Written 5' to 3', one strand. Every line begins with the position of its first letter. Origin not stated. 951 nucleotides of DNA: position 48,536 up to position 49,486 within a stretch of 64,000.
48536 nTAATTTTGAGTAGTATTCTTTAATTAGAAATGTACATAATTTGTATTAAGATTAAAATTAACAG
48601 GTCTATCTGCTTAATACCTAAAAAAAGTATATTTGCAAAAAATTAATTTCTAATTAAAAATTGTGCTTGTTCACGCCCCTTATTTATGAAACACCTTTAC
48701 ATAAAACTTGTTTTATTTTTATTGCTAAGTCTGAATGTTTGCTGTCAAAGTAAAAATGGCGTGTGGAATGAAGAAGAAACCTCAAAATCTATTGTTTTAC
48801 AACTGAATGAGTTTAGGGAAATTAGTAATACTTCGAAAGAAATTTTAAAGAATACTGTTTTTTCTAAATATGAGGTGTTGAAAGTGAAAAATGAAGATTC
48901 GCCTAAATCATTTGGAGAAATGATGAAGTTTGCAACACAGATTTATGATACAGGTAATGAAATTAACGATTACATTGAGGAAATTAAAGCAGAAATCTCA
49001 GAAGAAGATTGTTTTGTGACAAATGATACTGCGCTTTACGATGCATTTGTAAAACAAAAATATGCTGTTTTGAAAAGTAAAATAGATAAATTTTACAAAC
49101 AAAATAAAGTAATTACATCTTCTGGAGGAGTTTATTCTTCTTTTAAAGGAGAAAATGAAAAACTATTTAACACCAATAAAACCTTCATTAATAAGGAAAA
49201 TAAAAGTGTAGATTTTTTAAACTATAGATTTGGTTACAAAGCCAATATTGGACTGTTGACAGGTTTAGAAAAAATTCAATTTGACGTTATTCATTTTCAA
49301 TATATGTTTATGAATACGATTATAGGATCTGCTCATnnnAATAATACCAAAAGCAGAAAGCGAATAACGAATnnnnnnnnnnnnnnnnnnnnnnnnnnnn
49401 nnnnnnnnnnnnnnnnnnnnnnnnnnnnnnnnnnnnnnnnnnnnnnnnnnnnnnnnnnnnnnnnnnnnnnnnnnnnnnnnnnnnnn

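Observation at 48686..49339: Stand-alone GldM/PorM D1-domain homologue without the motor TM helix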

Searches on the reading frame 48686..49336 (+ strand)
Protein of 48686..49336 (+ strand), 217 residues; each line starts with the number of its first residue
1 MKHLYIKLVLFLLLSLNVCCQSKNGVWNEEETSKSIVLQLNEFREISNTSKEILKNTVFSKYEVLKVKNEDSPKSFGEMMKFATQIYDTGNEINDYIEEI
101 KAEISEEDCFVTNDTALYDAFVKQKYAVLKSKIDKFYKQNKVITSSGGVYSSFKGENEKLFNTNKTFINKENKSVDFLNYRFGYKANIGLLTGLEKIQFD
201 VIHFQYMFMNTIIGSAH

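Call 3: search_protein_families(library=pfam, proteins=[window:48686-49336:+], max_evalue=1)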
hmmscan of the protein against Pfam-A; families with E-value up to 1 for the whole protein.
window:48686-49336:+ (217 aa): 2 families
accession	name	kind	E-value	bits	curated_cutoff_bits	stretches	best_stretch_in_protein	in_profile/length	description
PF12081.13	GldM_1st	-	2e-09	38.2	25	1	50-213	16-192/194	GldM N-terminal domain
PF14114.12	DUF4286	-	0.11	13.2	25.8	0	52-107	29-81/100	Domain of unknown function (DUF4286)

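Call 4: search_protein_families(library=ncbifam, proteins=[window:48686-49336:+], max_evalue=1)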
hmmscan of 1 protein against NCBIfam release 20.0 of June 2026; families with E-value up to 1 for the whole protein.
window:48686-49336:+ (217 aa): 5 families
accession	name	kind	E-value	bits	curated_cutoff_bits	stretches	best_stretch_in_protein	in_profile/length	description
TIGR03517.2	GldM_gliding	equivalog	0.0048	15.7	180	1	63-214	59-223/524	type IX secretion system motor protein PorM/GldM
NF041331.1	LigA_Halo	equivalog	0.0079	14.7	830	1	44-136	285-373/552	ATP-dependent DNA ligase LigA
NF002375.0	PRK01371.1-2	equivalog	0.076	13.3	137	1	43-126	39-120/137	sec-independent translocase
TIGR02829.1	spore_III_AE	equivalog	0.15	11.2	247.45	1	1-81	1-83/381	stage III sporulation protein AE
NF035934.1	ESAT6_2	subfamily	0.2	11.9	100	1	75-171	6-92/96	pore-forming ESAT-6 family protein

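Call 5: find_homologous_proteins(query=window:48686-49336:+)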
Query window:48686-49336:+ (217 aa): 19 proteins with E <= 0.001 among 254 candidates.
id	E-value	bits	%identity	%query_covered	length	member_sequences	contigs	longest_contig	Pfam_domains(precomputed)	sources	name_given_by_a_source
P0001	1.5e-135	467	100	100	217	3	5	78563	PF12081.14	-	-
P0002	1.3e-128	445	95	100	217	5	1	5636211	PF12081.14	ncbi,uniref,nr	ncbi:hypothetical protein [Flavobacterium humidisoli]|uniref:Gliding motility-associated protein Gld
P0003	2.5e-121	421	89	100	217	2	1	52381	PF12081.14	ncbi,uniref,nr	ncbi:hypothetical protein [Flavobacterium branchiicola]|uniref:Gliding motility-associated protein G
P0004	6.7e-116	403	87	100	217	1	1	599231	PF12081.14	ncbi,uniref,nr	ncbi:hypothetical protein K6T82_12690 [Flavobacterium sp. 17A]|uniref:Gliding motility-associated pr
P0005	7.8e-106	370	82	93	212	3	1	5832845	PF12081.14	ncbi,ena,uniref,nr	ncbi:hypothetical protein [Flavobacterium gelatinilyticum]|uniref:hypothetical protein n=1 Tax=Flavo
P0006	3.3e-95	336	76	100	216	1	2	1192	PF12081.14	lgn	-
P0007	2.0e-94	333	75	100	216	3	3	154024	PF12081.14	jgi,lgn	-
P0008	7.5e-94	331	72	100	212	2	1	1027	PF12081.14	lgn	-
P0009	3.2e-93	329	72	100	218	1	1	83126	PF12081.14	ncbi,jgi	jgi:hypothetical protein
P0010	4.1e-93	329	72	100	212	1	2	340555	PF12081.14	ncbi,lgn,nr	ncbi:hypothetical protein B4N84_04880 [Flavobacterium sp. IR1]|nr:hypothetical protein B4N84_04880 [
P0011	1.2e-92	327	74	100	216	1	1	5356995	PF12081.14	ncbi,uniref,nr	ncbi:hypothetical protein [Flavobacterium luteolum]|uniref:hypothetical protein n=1 Tax=Flavobacteri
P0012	1.4e-92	327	74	100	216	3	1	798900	PF12081.14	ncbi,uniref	ncbi:hypothetical protein AAYQ05_02420 [Flavobacterium sp. B11]|uniref:hypothetical protein n=1 Tax=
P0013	1.2e-89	317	73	98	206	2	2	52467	PF12081.14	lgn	-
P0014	2.2e-89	317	72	100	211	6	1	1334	PF12081.14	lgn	-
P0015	1.2e-88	314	72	100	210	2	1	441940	PF12081.14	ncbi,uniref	ncbi:hypothetical protein [Flavobacterium notoginsengisoli]|uniref:hypothetical protein n=1 Tax=Flav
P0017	1.4e-85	304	67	100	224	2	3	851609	PF12081.14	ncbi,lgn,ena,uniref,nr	ncbi:hypothetical protein [Flavobacterium chungbukense]|uniref:Gliding motility-associated protein G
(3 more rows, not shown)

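Call 14: search_solved_structures(query=A1, max_evalue=1, show_alignments=2)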
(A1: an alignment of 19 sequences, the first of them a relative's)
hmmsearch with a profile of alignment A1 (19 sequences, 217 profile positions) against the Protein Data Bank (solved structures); distinct sequences matched with E-value up to 1: 4.
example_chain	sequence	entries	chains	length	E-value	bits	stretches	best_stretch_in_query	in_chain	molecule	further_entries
7saz_A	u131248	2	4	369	0.0046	19.7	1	43-201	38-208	GldM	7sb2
6ey4_A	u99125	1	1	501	0.03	17.1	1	64-215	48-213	GldM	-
6ys8_A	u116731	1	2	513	0.031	17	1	62-215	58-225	GldM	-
8j0h_A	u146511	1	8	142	0.16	14.7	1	50-104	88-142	Uncharacterized protein C4H3.06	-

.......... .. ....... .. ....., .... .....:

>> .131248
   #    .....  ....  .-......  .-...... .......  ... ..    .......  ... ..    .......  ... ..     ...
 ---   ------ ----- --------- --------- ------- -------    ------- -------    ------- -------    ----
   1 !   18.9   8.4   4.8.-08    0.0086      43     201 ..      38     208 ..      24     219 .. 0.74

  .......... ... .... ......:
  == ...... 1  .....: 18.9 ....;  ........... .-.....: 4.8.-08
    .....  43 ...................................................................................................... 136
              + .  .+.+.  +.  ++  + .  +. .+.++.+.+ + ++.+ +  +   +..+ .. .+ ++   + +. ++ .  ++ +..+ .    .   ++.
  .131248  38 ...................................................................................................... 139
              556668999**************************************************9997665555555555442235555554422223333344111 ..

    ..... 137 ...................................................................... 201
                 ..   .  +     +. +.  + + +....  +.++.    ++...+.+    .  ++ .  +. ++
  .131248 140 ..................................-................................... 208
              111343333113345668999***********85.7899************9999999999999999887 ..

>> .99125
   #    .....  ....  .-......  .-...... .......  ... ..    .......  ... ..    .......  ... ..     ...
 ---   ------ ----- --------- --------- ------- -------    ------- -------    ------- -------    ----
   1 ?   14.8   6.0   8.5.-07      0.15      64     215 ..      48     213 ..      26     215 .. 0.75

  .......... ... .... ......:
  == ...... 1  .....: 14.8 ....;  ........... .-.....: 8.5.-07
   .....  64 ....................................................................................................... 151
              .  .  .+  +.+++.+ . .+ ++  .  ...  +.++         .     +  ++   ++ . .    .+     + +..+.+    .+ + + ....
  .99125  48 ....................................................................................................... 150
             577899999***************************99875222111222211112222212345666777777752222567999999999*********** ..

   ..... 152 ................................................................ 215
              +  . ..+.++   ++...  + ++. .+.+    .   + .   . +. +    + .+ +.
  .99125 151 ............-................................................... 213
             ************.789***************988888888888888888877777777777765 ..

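Call 25: predict_structure(alignment_id=A1)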
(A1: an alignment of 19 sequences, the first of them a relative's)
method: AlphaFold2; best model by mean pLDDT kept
length: 217 residues; sequences in the alignment: 19
mean_pLDDT: 84.2   pTM: 0.81
mean pLDDT of the five models: 84.2, 81.5, 67.5, 67.3, 65.4
residues with pLDDT >= 90: 131; 70-90: 49; 50-70: 8; < 50: 29
segments of 3 or more residues with pLDDT < 50: 1-27
pLDDT, mean of each block of 10 residues (from residue 1): 44 42 42 72 85 94 96 94 97 98 85 86 96 98 90 93 92 93 88 95 96 71
secondary structure, 60 per line:
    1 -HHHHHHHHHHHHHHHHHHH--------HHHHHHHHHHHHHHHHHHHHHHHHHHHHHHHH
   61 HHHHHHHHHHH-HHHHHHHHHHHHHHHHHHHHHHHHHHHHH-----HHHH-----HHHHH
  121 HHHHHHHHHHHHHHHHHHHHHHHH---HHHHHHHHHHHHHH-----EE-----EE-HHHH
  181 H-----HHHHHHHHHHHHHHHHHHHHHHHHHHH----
elements in order: H2-20 H29-71 H73-101 H107-110 H116-144 H148-161 H177-181 H187-213

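Call 28: search_protein_representatives(alignment_id=A1)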
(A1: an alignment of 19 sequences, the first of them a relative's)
Query: 19 sequences, 217 profile positions. Proteins with E-value up to 0.001 (for the whole library): 15; up to 1e-10: 10; up to 1e-30: 3. The best 15 are listed.
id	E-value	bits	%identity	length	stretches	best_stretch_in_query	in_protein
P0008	1.3e-114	397.6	-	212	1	1-217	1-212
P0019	5.7e-79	281.0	-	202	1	5-214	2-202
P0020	1.2e-35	139.4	-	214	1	7-213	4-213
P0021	1.5e-23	99.8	-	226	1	9-213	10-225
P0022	1.4e-16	77.1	-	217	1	5-215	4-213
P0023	6.6e-16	74.9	-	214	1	30-213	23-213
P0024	1.3e-15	73.9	-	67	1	1-59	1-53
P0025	1.7e-14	70.2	-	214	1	6-213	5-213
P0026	1.2e-12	64.3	-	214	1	5-213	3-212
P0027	8.7e-11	58.1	-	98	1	114-213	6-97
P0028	9.7e-06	41.6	-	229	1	6-209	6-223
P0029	2.6e-05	40.2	-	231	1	65-210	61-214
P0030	6.9e-05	38.8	-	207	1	37-213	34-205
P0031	8.8e-05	38.5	-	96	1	125-215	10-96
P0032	9.2e-04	35.2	-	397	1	63-201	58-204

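Call 30: fold_search(model_id=the predicted structure, library=pdb)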
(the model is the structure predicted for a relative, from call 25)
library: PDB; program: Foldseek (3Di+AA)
matches with E <= 10: 108; with E <= 0.001: 7
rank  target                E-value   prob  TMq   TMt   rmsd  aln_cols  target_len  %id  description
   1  7saz_A                7.7e-05  1.00  0.65  0.65  13.2       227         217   17  Structure of GldLM, the proton-powered motor that drives Type IX protein secretion and gliding motility in Capnocytoph (released 2022-03-23)
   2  7sb2_B                2.6e-04  1.00  0.69  0.52   3.1       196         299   21  Structure of the periplasmic domain of GldM from Capnocytophaga canimorsus (released 2022-03-23)
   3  7saz_B                3.7e-04  1.00  0.69  0.69  12.4       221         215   18  Structure of GldLM, the proton-powered motor that drives Type IX protein secretion and gliding motility in Capnocytoph (released 2022-03-23)
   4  6ys8_B                3.9e-04  1.00  0.60  0.60  10.7       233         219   21  Structure of GldLM, the proton-powered motor that drives protein transport and gliding motility (released 2020-10-14)
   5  7sau_A                5.8e-04  1.00  0.67  0.66  10.9       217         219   15  Structure of GldLM, the proton-powered motor that drives Type IX protein secretion and gliding motility in Schleiferia (released 2022-03-23)
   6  6ey4                  6.7e-04  1.00  0.63  0.31   4.2       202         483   23  Periplasmic domain (residues 36-513) of GldM (released 2018-02-07)
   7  6ys8_A                8.9e-04  1.00  0.71  0.71  13.8       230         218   18  Structure of GldLM, the proton-powered motor that drives protein transport and gliding motility (released 2020-10-14)
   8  7sb2_A                2.1e-03  1.00  0.70  0.52   2.9       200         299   18  Structure of the periplasmic domain of GldM from Capnocytophaga canimorsus (released 2022-03-23)
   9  7sau_B                2.1e-03  1.00  0.63  0.64   9.9       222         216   18  Structure of GldLM, the proton-powered motor that drives Type IX protein secretion and gliding motility in Schleiferia (released 2022-03-23)
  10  7cmg_B                8.9e-03  1.00  0.54  0.27   6.2       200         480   14  The Structure of the periplasmic domain of PorM (released 2020-09-02)
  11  7cmg_A                1.7e-02  1.00  0.57  0.28   5.0       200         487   14  The Structure of the periplasmic domain of PorM (released 2020-09-02)
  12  7sax_A                1.8e-02  1.00  0.63  0.64  14.3       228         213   15  Structure of GldLM, the proton-powered motor that drives Type IX protein secretion and gliding motility in Sphingobact (released 2022-03-23)
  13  7sat_A                6.4e-02  1.00  0.66  0.65  13.4       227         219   12  Structure of PorLM, the proton-powered motor that drives Type IX protein secretion (released 2022-03-23)
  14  7sat_B                1.2e-01  1.00  0.57  0.57   9.9       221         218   15  Structure of PorLM, the proton-powered motor that drives Type IX protein secretion (released 2022-03-23)
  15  6ey0_A                2.7e-01  1.00  0.46  0.65   4.1       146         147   14  N-terminal part (residues 30-212) of PorM with the llama nanobody nb01 (released 2018-02-07)
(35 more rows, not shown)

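Call 34: find_related_loci(query=P0023, collection=genome_contigs, flank=6000)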
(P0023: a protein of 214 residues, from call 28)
Query P0023 (214 aa) in genome_contigs; peptide patterns used: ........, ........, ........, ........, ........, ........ (x = any residue, [..] = any of these).
200 stretches matched a pattern, but none encodes a relative of the query by tblastn (E <= 1e-3).

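Call 35: find_related_loci(query=P0020, collection=genome_contigs, flank=6000)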
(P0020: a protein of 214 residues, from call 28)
Query P0020 (214 aa) in genome_contigs; peptide patterns used: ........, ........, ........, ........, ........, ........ (x = any residue, [..] = any of these).
236 stretches matched a pattern, but none encodes a relative of the query by tblastn (E <= 1e-3).

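Call 41: find_related_loci(query=P0001, collection=genome_contigs, flank=3000)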
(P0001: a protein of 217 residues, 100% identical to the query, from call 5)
Query P0001 (217 aa) in genome_contigs; peptide patterns used: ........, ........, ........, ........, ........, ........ (x = any residue, [..] = any of these).
156 stretches matched a pattern; 7 encode a relative of the query (tblastn E <= 1e-3); 7 distinct loci.
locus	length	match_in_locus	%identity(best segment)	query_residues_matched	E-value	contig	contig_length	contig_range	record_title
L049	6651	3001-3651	98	1-217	2e-141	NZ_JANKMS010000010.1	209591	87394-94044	Flavobacterium panacis strain DCY106 NODE_10_length_209591_cov_90.007355, whole genome shotgun sequence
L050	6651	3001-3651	87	1-217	1e-124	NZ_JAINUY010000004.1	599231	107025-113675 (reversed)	Flavobacterium potami strain 17A NODE_4_length_599231_cov_30.024590, whole genome shotgun sequence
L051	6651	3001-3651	89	1-217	2e-123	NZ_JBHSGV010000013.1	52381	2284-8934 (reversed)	Flavobacterium branchiicola strain CCUG 60096 spades_K_17_127_13, whole genome shotgun sequence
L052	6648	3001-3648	76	1-217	5e-104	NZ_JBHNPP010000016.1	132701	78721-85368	Flavobacterium sp. HJSW_4 NODE_16_length_132701_cov_202.065999, whole genome shotgun sequence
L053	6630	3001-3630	72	1-217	4e-92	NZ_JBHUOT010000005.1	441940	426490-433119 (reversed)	Flavobacterium notoginsengisoli strain KCTC 32505 spades_K_17_127_5, whole genome shotgun sequence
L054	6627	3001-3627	72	1-217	1e-88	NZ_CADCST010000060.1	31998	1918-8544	Flavobacterium collinsii isolate CECT7796, whole genome shotgun sequence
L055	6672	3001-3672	67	1-217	7e-88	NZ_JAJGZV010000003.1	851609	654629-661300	Flavobacterium chungbukense strain CS100 Flavobacteria_3, whole genome shotgun sequence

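Call 55: search_protein_families(library=pfam, alignment_id=A2, max_evalue=0.01)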
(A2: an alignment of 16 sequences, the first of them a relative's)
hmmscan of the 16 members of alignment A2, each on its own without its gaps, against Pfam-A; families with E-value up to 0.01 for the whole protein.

A. member 1, P0001 (217 aa): 1 family
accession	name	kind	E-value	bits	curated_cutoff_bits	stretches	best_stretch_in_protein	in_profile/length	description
PF12081.13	GldM_1st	-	2e-09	38.2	25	1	50-213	16-192/194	GldM N-terminal domain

B. families by the number of members that match (of 16 scanned): 6 families
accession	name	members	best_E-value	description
PF12081.13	GldM_1st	15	3.2e-14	GldM N-terminal domain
PF23203.1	KIF21A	1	0.00048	KIF21A-like domain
PF24073.1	DUF7365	1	0.0032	Coiled-coil region of unknown function (DUF7365)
PF06698.16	DUF1192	1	0.0038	Protein of unknown function (DUF1192)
PF07615.16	Ykof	1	0.0052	YKOF-related Family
PF09177.16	STX6_10_61_N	1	0.0083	Syntaxin 6/10/61, N-terminal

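Call 75: list_cluster_members(proteins=[P0002, P0010, P0017])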
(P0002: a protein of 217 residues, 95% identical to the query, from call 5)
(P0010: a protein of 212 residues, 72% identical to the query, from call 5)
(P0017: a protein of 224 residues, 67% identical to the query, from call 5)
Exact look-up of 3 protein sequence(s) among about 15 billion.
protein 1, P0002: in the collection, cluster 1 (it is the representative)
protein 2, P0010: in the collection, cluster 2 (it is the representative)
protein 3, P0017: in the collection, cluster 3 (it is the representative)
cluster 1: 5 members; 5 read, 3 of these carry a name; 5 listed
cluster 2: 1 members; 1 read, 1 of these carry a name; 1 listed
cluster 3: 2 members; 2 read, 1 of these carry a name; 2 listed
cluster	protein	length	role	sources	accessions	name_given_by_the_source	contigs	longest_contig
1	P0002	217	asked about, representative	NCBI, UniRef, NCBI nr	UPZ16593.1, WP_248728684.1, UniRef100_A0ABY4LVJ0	hypothetical protein [Flavobacterium humidisoli] | Gliding motility-associated protein GldM N-terminal domain-containing protein n=1 ...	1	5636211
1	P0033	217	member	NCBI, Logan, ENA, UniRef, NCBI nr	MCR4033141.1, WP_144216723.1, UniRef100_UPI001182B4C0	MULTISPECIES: hypothetical protein [Flavobacterium] | hypothetical protein n=1 Tax=Flavobacterium TaxID=237 RepID=UPI001182B4C0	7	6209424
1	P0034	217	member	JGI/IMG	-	hypothetical protein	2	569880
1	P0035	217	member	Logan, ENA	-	-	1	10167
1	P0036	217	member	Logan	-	-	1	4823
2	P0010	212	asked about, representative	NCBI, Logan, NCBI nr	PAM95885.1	hypothetical protein B4N84_04880 [Flavobacterium sp. IR1]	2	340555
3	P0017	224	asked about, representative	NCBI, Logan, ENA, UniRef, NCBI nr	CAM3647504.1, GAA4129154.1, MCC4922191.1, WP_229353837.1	hypothetical protein [Flavobacterium chungbukense] | Gliding motility-associated protein GldM N-terminal domain-containing protein n=1 ...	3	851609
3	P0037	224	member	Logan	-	-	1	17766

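Call 77: search_protein_families(library=phrogs, proteins=[P0001, P0021, P0023, P0020], max_evalue=0.01)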
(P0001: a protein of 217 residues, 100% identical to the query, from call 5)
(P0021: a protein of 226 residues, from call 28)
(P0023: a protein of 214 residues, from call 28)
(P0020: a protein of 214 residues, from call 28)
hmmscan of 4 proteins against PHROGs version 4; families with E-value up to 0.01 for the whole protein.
P0001 (217 aa): 0 families

P0021 (226 aa): 0 families

P0023 (214 aa): 1 family
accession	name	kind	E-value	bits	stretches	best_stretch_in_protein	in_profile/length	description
phrog_12799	-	unknown function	0.0076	17.4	1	17-62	78-123/157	-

P0020 (214 aa): 0 families

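Call 78: search_protein_families(library=padloc, proteins=[P0001, P0021, P0023, P0020], max_evalue=0.01)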
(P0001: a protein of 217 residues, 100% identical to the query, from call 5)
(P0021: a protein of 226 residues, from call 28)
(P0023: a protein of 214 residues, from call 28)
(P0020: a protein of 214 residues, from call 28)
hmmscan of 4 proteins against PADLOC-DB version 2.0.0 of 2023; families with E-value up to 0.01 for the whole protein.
P0001 (217 aa): 0 families

P0021 (226 aa): 0 families

P0023 (214 aa): 0 families

P0020 (214 aa): 0 families

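Call 79: search_dna_similar(query=P0001, collection=phages, mode=protein, max_evalue=0.001)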
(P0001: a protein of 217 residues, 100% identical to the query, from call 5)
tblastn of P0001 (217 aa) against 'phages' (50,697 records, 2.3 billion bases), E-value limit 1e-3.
No match.

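Call 80: find_related_loci(query=A1, collection=viral_contigs, flank=5000)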
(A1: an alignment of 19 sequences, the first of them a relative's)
Query A1 (217 aa) in viral_contigs; peptide patterns used: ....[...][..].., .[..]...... (x = any residue, [..] = any of these).
38 stretches matched a pattern, but none encodes a relative of the query by tblastn (E <= 1e-3).

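Call 81: find_related_loci(query=P0023, collection=viral_contigs, flank=5000)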
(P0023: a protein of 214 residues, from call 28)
Query P0023 (214 aa) in viral_contigs; peptide patterns used: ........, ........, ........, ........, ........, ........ (x = any residue, [..] = any of these).
31 stretches matched a pattern, but none encodes a relative of the query by tblastn (E <= 1e-3).

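Call 82: find_encoding_contigs(protein=P0023, flank=6000, max_places=4)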
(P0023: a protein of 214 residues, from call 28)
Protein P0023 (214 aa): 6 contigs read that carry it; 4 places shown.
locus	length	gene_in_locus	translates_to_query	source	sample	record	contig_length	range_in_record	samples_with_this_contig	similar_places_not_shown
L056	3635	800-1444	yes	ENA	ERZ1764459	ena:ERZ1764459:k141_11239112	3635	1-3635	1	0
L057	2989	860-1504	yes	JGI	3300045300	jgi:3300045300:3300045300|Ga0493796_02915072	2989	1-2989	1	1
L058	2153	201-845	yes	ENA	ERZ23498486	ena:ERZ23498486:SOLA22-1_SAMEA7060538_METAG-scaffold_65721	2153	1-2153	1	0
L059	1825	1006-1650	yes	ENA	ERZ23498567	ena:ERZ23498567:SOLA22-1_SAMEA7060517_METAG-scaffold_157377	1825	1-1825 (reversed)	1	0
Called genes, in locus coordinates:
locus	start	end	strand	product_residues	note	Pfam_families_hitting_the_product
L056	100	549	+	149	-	PF14300:DMP19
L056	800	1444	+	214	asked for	PF12081:GldM_1st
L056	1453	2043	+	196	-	PF12158:DUF3592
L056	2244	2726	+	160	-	-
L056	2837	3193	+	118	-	PF03693:ParD_antitoxin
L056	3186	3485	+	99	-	PF05016:ParE_toxin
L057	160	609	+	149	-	PF14300:DMP19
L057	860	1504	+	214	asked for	PF12081:GldM_1st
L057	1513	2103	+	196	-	PF12158:DUF3592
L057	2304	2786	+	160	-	-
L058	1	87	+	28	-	?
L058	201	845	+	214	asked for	PF12081:GldM_1st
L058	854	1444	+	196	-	PF12158:DUF3592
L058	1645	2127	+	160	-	-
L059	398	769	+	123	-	-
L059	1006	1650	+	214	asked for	PF12081:GldM_1st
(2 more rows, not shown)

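Call 83: find_encoding_contigs(protein=P0020, flank=6000, max_places=4)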
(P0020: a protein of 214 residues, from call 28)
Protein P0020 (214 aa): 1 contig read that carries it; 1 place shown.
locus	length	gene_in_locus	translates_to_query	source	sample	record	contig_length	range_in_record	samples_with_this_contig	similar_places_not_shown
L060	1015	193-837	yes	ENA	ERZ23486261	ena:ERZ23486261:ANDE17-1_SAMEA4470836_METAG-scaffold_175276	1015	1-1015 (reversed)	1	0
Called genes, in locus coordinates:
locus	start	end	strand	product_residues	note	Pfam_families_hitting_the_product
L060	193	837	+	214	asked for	PF12081:GldM_1st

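Call 84: search_protein_families(library=pfam, proteins=[L056:1453-2040:+, L056:2244-2723:+], max_evalue=0.01)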
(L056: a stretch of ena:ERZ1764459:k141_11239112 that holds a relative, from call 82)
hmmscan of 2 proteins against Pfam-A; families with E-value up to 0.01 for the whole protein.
L056:1453-2040:+ (196 aa): 1 family
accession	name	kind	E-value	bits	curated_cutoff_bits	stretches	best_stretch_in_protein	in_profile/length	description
PF12158.14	DUF3592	-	1.6e-10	41.9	25.3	1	53-160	2-82/84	Domain of unknown function (DUF3592)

L056:2244-2723:+ (160 aa): 0 families

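Call 85: find_encoding_contigs(protein=P0025, flank=6000, max_places=4)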
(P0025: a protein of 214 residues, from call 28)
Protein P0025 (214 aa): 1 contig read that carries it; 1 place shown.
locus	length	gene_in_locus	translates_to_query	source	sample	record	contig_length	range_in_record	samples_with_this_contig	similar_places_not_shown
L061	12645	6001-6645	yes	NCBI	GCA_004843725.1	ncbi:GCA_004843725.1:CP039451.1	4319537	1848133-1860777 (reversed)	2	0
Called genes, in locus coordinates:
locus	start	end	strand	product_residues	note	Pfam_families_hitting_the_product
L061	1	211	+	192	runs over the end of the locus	PF01467:CTP_transf_like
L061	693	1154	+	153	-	-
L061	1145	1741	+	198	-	PF02661:Fic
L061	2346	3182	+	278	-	PF05488:PAAR_motif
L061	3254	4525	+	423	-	PF27118:PA0049_N (weak), PF01470:Peptidase_C15 (faint)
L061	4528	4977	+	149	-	-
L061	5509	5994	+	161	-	-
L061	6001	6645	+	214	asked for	PF12081:GldM_1st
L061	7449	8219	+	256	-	-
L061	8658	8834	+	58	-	PF13683:rve_3, PF13333:rve_2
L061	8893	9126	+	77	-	-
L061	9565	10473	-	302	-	PF00892:EamA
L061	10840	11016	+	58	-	PF13683:rve_3, PF13333:rve_2 (weak)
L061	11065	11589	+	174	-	-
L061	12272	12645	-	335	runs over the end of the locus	PF02796:HTH_7 (faint), PF13384:HTH_23 (weak), PF13936:HTH_38, PF13565:HTH_32, PF00665:rve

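Call 86: find_encoding_contigs(protein=P0022, flank=6000, max_places=4)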
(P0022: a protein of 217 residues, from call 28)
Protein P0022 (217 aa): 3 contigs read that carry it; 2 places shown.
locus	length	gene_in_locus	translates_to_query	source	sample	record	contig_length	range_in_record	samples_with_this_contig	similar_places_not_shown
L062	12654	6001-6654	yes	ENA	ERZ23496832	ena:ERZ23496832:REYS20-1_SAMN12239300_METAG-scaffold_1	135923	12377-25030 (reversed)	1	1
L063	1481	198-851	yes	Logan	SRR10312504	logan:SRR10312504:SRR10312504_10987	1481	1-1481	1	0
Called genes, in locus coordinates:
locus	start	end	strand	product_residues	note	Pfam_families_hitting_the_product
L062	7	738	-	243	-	PF22435:MRM3-like_sub_bind, PF00588:SpoU_methylase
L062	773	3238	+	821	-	PF01103:Omp85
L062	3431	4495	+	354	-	PF01116:F_bP_aldolase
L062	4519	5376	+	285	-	PF01039:Carboxyl_trans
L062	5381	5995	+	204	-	-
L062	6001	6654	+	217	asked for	PF12081:GldM_1st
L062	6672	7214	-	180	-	PF25589:DUF7935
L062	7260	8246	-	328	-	PF02424:ApbE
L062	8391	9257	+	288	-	PF00691:OmpA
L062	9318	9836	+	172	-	PF00877:NLPC_P60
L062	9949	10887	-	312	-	PF01145:Band_7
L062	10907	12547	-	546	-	PF00171:Aldedh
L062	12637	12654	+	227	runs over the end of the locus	PF05742:TANGO2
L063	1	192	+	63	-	?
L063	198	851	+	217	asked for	PF12081:GldM_1st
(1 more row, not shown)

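Call 87: find_encoding_contigs(protein=P0026, flank=6000, max_places=4)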
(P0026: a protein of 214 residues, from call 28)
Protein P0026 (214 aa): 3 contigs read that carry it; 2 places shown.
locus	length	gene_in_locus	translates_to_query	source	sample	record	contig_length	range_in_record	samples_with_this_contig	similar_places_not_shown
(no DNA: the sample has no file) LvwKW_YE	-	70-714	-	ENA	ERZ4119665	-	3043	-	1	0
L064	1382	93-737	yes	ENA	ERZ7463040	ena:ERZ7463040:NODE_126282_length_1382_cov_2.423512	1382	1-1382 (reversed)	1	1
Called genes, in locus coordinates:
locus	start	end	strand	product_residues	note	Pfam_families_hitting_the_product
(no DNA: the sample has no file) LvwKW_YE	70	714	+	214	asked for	PF12081:GldM_1st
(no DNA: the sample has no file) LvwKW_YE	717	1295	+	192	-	PF12158:DUF3592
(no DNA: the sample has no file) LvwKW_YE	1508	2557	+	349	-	PF01381:HTH_3, PF12844:HTH_19, PF13560:HTH_31 (weak), PF06114:Peptidase_M78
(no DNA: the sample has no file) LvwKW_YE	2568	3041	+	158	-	?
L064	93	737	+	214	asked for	PF12081:GldM_1st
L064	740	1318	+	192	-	PF12158:DUF3592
